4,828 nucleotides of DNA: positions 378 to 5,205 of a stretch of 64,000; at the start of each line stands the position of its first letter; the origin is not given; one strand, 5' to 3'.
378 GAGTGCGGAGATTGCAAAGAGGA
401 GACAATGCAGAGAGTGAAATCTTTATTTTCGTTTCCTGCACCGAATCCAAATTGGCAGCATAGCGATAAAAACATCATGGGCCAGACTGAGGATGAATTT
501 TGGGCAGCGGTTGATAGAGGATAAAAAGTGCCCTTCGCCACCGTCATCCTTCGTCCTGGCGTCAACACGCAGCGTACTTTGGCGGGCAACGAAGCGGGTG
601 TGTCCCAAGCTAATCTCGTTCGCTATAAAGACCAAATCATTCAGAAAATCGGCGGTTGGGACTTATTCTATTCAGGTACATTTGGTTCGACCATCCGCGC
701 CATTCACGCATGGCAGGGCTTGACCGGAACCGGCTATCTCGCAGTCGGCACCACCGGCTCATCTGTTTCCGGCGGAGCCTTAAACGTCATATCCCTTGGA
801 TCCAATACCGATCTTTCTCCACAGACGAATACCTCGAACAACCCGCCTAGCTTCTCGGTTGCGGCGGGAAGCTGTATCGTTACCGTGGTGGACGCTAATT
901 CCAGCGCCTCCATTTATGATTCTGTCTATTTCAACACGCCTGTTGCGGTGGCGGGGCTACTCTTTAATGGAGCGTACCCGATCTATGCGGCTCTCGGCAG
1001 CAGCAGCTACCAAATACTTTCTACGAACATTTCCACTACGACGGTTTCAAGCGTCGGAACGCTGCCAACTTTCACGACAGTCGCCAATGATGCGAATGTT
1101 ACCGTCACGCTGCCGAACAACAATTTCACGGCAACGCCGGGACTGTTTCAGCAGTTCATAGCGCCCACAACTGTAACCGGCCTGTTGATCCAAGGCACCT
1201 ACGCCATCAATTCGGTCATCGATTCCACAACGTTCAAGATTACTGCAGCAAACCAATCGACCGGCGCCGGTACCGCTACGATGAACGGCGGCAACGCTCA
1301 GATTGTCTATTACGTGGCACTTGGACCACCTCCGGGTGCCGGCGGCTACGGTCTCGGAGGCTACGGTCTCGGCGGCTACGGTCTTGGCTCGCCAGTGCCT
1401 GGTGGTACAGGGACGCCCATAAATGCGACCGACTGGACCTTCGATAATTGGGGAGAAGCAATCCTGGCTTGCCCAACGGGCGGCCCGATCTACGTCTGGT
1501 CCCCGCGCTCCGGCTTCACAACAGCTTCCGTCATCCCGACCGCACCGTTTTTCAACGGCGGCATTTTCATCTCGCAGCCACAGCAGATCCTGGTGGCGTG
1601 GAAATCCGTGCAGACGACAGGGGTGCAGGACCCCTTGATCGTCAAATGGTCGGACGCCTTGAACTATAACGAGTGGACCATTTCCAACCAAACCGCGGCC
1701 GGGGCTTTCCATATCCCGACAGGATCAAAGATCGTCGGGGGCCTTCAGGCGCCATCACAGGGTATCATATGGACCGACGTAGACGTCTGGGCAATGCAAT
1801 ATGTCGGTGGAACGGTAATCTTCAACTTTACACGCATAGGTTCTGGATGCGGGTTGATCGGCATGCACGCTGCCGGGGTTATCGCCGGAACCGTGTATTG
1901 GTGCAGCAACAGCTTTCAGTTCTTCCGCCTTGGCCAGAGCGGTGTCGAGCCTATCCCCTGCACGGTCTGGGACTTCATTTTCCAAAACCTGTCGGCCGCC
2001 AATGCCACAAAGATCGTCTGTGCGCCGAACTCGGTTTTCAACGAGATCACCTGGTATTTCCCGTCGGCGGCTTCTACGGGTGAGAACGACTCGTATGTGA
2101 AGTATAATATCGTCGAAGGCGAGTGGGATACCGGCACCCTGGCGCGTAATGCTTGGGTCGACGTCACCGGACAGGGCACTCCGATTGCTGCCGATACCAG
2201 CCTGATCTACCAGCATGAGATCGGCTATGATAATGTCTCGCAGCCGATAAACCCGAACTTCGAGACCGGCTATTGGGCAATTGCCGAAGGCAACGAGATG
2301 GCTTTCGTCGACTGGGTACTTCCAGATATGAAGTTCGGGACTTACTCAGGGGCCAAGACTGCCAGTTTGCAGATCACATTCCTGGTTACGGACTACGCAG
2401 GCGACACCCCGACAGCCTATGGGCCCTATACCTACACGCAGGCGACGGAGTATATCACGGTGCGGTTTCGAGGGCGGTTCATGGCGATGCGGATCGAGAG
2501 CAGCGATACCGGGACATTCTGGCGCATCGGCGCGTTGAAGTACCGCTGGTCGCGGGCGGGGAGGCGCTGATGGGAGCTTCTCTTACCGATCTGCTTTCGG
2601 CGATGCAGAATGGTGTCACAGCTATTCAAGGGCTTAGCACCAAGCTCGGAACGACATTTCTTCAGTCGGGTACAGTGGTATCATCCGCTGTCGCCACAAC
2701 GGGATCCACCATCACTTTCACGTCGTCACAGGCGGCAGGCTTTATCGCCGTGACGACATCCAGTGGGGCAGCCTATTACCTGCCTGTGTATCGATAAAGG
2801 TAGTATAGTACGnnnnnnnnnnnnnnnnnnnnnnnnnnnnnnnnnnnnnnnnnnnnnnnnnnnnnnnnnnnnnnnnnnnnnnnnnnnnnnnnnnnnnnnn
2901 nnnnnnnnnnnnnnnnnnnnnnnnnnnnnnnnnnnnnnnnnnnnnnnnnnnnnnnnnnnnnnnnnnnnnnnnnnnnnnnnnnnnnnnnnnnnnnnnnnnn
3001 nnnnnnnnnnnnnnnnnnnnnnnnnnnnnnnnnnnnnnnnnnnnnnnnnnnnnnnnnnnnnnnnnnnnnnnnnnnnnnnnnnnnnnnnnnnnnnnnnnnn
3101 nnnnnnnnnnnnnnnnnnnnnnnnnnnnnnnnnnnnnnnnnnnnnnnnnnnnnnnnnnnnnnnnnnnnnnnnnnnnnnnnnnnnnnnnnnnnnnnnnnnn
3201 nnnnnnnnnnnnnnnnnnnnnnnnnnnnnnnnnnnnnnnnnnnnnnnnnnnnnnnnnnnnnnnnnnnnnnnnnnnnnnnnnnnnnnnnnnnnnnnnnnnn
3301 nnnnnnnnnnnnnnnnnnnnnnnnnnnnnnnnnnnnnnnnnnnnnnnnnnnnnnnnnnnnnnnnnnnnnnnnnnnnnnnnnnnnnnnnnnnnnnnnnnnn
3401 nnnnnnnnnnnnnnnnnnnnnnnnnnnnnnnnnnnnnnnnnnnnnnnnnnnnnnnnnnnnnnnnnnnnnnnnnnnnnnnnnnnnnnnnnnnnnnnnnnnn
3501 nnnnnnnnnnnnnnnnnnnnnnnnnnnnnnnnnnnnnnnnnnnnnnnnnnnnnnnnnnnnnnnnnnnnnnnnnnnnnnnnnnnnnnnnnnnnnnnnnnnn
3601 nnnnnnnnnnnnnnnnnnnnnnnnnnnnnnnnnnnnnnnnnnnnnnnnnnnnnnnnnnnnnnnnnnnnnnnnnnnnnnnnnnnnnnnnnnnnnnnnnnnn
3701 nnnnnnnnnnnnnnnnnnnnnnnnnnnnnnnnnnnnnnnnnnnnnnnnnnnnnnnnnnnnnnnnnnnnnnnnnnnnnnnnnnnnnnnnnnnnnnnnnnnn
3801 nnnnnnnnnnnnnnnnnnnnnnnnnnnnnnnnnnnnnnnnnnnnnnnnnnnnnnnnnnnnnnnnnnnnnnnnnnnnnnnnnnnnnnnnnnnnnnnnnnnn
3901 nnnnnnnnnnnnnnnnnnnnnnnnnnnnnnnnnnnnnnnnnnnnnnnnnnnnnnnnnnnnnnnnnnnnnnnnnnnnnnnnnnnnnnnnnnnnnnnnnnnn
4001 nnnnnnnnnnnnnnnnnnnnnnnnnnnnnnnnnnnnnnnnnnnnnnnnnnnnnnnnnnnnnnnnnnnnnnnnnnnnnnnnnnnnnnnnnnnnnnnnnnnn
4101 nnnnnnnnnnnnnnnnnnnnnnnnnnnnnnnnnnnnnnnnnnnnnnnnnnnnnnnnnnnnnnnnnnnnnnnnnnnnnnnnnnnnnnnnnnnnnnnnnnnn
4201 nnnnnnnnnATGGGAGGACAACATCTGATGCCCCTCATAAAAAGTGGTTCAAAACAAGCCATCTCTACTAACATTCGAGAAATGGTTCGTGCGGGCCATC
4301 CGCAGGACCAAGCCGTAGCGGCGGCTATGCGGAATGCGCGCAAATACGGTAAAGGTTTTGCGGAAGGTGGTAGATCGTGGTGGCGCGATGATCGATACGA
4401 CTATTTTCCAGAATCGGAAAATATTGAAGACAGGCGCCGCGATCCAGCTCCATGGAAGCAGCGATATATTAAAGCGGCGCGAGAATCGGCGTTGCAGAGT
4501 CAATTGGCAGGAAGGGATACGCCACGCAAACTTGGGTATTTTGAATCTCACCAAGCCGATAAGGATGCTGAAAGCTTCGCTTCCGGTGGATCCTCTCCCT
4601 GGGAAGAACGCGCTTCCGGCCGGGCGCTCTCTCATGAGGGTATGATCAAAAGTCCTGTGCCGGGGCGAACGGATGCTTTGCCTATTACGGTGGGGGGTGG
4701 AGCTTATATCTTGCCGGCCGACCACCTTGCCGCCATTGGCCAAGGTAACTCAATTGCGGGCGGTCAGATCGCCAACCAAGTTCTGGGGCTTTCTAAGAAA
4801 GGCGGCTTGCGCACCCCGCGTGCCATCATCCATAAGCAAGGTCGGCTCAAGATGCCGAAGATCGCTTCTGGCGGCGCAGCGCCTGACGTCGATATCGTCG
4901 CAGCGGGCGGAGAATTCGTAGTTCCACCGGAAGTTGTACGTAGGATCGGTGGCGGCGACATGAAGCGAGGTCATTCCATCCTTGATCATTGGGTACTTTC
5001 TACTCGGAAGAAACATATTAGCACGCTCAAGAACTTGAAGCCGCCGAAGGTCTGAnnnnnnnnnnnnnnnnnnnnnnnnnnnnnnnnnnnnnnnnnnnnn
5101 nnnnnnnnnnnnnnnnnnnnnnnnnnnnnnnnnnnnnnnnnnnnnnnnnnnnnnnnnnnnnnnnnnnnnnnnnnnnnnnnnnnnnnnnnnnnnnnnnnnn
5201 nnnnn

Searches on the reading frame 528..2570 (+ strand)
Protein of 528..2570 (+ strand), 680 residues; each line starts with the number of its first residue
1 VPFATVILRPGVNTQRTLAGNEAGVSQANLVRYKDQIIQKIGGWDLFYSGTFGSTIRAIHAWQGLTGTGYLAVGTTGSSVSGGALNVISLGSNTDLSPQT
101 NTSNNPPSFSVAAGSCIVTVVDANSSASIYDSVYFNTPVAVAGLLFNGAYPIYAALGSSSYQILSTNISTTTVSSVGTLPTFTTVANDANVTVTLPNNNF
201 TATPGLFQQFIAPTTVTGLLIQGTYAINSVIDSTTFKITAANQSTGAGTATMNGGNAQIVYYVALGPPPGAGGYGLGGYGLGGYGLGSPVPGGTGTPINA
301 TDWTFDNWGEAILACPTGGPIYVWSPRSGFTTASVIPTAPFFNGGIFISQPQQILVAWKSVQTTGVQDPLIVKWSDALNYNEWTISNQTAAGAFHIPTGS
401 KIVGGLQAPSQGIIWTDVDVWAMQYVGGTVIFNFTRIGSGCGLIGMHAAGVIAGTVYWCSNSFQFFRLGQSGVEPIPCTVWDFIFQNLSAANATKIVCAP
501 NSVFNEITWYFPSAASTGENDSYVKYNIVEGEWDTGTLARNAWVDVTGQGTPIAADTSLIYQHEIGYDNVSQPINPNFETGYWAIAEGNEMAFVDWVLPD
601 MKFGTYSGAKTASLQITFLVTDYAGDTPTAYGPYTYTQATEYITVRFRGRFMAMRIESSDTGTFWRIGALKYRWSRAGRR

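Call 9: search_protein_families(library=phrogs, proteins=[window:528-2570:+], max_evalue=0.001)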
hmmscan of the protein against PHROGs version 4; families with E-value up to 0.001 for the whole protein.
window:528-2570:+ (680 aa): 1 family
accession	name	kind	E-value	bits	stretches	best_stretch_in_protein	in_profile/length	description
phrog_3287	-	head and packaging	3.6e-51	175.6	1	11-680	13-524/524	virion structural protein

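Call 79: find_encoding_contigs(protein=window:528-2570:+, flank=10000, max_places=2)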
Protein window:528-2570:+ (680 aa): 2 contigs read that carry it; 1 place shown.
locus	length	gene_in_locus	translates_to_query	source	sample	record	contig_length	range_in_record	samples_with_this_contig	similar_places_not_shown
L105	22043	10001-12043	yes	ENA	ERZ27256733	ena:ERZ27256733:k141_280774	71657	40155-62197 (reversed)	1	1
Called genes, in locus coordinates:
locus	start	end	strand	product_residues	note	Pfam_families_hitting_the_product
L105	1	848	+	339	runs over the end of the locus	-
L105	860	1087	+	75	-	-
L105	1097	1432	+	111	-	-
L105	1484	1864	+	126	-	-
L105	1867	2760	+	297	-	-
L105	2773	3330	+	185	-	-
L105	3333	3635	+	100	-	-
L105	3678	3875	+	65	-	-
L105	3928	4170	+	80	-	-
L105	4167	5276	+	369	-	-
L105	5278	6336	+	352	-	-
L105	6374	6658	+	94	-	-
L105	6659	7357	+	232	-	PF24175:SU10_adaptor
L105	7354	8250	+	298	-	PF01541:GIY-YIG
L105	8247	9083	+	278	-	-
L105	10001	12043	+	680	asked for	-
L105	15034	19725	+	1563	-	-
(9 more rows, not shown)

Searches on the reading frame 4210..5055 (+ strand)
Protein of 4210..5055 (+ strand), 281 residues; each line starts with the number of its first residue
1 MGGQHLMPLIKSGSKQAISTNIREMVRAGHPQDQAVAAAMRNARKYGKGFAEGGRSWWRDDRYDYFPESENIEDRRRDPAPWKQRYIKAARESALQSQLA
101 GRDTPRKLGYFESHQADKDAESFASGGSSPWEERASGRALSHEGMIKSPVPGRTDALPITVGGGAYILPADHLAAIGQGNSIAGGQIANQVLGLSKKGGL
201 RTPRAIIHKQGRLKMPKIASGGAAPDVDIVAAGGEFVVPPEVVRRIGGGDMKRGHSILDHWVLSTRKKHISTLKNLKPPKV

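Call 9: search_protein_families(library=phrogs, proteins=[window:4210-5055:+], max_evalue=0.001)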
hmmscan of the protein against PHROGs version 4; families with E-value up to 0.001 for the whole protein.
window:4210-5055:+ (281 aa): 1 family
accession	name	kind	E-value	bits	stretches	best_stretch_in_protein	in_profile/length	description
phrog_2423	-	unknown function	1.8e-12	48.1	1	7-48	1-42/52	-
